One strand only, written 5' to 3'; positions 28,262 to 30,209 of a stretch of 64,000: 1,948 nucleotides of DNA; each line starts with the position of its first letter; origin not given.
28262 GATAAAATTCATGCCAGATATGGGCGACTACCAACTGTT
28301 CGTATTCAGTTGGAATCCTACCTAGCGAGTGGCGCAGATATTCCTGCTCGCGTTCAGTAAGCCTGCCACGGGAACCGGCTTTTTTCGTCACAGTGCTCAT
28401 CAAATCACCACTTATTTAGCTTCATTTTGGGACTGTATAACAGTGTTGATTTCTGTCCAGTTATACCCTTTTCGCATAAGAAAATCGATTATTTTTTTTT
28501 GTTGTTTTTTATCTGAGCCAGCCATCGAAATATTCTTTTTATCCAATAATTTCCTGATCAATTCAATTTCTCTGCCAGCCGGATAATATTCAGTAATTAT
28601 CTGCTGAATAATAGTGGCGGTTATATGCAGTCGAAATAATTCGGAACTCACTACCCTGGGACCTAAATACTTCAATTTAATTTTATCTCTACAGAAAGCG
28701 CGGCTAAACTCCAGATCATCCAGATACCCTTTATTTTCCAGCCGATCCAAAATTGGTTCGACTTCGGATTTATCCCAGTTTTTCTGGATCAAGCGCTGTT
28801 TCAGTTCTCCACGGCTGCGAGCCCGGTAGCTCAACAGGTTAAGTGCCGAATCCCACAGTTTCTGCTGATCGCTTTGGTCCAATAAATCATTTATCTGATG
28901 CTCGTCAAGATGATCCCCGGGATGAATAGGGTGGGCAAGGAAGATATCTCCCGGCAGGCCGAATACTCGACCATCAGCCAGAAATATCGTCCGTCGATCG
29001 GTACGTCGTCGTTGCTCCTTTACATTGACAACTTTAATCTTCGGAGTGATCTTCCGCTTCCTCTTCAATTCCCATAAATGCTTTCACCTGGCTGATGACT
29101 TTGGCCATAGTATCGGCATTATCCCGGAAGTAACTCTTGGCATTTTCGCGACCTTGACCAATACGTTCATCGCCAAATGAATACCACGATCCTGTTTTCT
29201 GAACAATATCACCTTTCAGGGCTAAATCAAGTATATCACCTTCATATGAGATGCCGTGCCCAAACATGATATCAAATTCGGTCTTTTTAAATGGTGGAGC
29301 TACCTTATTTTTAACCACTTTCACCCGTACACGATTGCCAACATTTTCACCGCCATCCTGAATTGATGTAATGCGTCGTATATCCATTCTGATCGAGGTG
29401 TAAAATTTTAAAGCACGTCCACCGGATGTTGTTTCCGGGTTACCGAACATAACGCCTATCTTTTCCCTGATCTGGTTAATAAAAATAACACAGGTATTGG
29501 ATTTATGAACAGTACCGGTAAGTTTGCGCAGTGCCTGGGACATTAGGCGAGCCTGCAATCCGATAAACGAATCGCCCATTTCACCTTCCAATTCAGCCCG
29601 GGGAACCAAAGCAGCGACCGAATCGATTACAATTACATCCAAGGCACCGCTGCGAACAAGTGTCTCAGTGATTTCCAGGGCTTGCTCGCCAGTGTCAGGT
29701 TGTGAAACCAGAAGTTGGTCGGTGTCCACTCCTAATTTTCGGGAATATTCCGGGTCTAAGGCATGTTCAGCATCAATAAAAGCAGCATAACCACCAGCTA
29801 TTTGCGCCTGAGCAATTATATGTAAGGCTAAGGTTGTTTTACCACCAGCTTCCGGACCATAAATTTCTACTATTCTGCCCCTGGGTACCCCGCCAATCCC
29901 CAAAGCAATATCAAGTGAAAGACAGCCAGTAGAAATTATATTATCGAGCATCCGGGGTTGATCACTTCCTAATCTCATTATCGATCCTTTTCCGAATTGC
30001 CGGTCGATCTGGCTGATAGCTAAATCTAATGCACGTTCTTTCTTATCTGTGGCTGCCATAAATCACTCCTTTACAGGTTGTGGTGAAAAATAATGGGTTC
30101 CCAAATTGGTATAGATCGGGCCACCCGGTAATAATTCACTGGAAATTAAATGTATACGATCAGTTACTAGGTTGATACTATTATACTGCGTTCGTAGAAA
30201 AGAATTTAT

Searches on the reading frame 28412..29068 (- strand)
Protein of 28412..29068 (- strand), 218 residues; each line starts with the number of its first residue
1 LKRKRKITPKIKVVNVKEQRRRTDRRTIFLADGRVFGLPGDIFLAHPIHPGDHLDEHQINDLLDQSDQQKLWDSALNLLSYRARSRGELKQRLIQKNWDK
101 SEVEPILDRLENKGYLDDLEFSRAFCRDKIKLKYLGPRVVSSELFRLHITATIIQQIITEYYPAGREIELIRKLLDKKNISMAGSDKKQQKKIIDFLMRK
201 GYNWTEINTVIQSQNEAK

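Call 81: search_protein_families(library=pfam, proteins=[window:28412-29068:-], max_evalue=0.01)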
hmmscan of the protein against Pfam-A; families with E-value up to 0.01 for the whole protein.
window:28412-29068:- (218 aa): 3 families
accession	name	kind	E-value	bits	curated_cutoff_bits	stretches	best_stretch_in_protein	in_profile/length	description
PF21982.2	RecX_HTH1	-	2e-14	53.7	26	1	72-110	2-40/40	RecX, first three-helix domain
PF21981.2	RecX_HTH3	-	2.2e-10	40.9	26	1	167-211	3-48/48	RecX, third three-helix domain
PF02631.22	RecX_HTH2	-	7.6e-07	29.7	26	1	117-156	1-40/42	RecX, second three-helix domain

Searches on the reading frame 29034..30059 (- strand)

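Call 81: search_protein_families(library=pfam, proteins=[window:29034-30059:-], max_evalue=0.01)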
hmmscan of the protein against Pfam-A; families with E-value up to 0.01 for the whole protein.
window:29034-30059:- (341 aa): 10 families
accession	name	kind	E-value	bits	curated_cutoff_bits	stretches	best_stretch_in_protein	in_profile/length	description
PF00154.27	RecA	-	1.7e-138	460.8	27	1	9-271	1-262/262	recA bacterial DNA recombination protein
PF21096.2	RecA_C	-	2.9e-21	75.8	27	1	274-328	1-55/57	RecA C-terminal domain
PF08423.17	Rad51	-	1e-08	35.2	22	1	42-229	8-211/244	Rad51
PF06745.19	ATPase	-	2.6e-06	27.4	26.6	1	43-119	2-80/231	KaiC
PF01637.24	ATPase_2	-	0.00088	19.6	33.2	1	62-119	21-69/225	ATPase domain predominantly from Archaea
PF13481.12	AAA_25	-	0.0015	18.6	27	0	58-84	30-56/195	AAA domain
PF13191.12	AAA_16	-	0.002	19.1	32.6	1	59-196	20-140/167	AAA ATPase domain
PF00004.35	AAA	-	0.0027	18.6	21.2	0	66-192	3-105/131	ATPase family associated with various cellular activities (AAA)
PF02283.22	CobU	-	0.0036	17.3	27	1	66-195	3-122/168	Cobinamide kinase / cobinamide phosphate guanyltransferase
PF13479.12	AAA_24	-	0.0069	16.7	27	0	64-152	5-77/195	AAA domain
